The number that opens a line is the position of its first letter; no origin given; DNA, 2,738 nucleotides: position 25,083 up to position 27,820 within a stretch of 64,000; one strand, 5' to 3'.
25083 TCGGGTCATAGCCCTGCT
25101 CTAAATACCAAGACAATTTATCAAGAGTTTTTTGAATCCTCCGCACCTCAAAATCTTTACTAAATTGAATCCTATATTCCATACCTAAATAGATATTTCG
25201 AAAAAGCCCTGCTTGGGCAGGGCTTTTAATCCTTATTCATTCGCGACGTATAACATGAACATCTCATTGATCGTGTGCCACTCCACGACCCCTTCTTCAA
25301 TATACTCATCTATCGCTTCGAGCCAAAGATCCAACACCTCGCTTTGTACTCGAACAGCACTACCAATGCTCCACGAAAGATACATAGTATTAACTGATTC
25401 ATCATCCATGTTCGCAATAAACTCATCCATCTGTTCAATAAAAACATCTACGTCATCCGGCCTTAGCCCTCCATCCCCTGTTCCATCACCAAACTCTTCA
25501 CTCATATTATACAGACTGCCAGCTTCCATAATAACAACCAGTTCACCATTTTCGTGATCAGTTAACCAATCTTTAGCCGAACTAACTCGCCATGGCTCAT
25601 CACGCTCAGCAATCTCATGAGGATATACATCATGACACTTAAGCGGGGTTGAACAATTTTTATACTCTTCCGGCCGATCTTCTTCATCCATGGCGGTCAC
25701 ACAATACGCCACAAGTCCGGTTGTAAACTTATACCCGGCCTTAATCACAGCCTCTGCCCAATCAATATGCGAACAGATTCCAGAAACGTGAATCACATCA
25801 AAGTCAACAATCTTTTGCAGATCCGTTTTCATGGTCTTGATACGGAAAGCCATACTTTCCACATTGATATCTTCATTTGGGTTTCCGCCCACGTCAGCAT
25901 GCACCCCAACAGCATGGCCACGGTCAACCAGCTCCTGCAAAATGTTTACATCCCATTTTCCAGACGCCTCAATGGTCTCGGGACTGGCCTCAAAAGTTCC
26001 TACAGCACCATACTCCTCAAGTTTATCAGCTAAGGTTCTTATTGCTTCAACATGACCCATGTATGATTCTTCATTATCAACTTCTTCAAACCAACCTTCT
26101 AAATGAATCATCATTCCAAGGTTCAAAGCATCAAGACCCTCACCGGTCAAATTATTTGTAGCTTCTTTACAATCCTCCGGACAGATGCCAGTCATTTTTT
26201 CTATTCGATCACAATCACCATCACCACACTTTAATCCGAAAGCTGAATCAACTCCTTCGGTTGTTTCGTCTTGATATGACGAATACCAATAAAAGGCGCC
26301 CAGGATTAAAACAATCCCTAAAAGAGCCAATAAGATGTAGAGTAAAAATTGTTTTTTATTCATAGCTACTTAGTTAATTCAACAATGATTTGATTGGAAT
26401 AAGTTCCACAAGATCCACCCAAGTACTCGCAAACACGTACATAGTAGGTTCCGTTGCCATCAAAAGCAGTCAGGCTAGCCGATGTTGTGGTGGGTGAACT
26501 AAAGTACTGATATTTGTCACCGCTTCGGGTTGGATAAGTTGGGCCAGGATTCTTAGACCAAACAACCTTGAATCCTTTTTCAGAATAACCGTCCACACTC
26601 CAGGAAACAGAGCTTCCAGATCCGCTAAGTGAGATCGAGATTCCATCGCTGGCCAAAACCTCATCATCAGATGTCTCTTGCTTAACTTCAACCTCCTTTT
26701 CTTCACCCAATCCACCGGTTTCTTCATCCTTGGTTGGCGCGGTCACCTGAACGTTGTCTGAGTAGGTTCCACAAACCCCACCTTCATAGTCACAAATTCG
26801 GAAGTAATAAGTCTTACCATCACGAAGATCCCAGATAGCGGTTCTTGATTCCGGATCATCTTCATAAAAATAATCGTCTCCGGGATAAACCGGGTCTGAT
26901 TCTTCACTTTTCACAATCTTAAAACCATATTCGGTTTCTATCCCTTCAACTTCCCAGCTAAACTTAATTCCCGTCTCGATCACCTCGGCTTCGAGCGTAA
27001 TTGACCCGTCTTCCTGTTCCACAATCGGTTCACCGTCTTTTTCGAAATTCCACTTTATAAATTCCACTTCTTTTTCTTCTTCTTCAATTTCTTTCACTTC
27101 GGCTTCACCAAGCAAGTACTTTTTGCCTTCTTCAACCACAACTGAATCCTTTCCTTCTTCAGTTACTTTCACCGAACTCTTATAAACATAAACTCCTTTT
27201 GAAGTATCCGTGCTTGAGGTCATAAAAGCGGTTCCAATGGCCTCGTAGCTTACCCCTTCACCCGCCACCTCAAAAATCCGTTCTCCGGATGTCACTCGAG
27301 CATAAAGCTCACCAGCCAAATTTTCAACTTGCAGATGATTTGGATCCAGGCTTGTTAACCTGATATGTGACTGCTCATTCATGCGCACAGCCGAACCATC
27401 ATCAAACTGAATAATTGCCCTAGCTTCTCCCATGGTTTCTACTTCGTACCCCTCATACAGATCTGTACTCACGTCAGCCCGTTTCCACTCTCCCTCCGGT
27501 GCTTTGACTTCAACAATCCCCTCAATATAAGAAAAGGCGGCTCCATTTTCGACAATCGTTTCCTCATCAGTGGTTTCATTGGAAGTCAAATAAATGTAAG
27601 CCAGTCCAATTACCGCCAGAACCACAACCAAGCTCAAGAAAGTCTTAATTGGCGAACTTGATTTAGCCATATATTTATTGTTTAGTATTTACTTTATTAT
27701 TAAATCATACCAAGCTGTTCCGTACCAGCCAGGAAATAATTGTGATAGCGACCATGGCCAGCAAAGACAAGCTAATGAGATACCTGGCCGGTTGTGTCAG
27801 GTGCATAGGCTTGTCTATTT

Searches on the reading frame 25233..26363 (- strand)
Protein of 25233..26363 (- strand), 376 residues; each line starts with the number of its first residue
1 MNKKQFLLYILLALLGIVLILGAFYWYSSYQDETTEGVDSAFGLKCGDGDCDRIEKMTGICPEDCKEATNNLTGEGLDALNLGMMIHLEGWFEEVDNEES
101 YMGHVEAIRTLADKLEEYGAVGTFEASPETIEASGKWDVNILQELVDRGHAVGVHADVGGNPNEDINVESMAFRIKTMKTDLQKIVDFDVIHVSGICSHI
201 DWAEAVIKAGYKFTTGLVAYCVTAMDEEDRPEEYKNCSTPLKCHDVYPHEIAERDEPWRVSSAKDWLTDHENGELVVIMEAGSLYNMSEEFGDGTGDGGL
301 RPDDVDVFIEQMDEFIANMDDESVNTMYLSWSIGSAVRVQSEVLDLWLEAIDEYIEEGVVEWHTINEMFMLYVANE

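Call 35: search_protein_families(library=ncbifam, proteins=[window:25233-26363:-], max_evalue=0.001)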
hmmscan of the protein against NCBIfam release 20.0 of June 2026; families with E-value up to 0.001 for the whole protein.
window:25233-26363:- (376 aa): 0 families

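Call 41: search_protein_families(library=pfam, proteins=[window:25233-26363:-], max_evalue=0.001)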
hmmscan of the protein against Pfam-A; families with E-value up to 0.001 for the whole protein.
window:25233-26363:- (376 aa): 1 family
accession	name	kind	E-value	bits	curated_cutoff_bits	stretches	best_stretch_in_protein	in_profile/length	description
PF22540.1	RET_CRD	-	0.00022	21.9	26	0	45-69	47-72/103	RET, Cysteine Rich Domain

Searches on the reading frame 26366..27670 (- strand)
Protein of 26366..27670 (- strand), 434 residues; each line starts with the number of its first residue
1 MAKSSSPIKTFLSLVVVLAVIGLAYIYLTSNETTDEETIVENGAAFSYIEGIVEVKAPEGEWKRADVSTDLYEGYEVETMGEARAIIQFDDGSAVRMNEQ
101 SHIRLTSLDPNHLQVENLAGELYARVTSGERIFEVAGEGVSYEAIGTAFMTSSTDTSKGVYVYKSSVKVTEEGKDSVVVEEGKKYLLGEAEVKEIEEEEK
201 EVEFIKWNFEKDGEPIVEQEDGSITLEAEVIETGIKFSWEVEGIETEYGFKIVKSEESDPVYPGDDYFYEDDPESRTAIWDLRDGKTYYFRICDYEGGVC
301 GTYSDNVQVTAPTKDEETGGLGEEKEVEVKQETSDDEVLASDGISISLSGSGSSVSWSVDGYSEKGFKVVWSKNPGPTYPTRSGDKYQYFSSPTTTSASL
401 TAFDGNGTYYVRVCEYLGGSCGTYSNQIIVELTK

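Call 35: search_protein_families(library=ncbifam, proteins=[window:26366-27670:-], max_evalue=0.001)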
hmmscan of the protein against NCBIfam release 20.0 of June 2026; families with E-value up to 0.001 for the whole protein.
window:26366-27670:- (434 aa): 4 families
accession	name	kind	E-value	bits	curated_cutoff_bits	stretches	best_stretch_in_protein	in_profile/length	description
NF047849.1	Lsa33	exception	2.9e-10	39.8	420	1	42-201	28-198/310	surface adhesin Lsa33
NF033165.1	lipo_LipL45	exception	6.4e-08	32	350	1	63-257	59-255/391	lipoprotein LipL45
NF007296.1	PRK09774.1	equivalog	1.9e-05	24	385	1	62-200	92-233/313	ferric citrate uptake sigma factor regulator FecR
NF033682.1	retention_LapA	subfamily_domain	6.4e-05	23.2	50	0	47-108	7-68/145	retention module-containing protein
